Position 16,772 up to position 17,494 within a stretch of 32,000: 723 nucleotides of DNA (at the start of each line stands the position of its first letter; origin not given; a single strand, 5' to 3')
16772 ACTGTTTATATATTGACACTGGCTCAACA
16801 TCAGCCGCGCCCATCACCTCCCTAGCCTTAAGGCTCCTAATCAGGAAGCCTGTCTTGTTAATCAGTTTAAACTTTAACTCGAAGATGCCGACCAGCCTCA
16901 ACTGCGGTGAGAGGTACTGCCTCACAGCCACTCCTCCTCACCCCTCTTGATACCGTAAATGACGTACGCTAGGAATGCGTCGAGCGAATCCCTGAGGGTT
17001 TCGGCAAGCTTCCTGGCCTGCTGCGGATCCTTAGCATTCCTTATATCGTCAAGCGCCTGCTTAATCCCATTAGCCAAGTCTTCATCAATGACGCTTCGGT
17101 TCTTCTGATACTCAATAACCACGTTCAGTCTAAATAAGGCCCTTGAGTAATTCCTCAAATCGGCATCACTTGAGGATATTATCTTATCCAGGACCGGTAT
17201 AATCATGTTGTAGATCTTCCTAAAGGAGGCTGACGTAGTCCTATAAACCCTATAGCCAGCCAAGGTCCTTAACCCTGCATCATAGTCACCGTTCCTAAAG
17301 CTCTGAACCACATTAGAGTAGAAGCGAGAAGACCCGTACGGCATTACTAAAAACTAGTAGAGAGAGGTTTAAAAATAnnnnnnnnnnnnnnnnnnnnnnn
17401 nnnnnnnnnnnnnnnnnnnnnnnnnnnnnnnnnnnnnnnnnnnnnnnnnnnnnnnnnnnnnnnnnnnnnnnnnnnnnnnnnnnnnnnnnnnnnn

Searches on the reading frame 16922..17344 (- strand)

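Call 15: search_protein_families(library=pfam, proteins=[window:16922-17344:-], max_evalue=0.01)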
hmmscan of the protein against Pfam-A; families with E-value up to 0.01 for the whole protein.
window:16922-17344:- (140 aa): 1 family
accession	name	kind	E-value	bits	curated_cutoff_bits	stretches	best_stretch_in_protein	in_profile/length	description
PF03750.18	Csm2_III-A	-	0.00035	21.7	24.8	1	37-127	24-108/115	Csm2 Type III-A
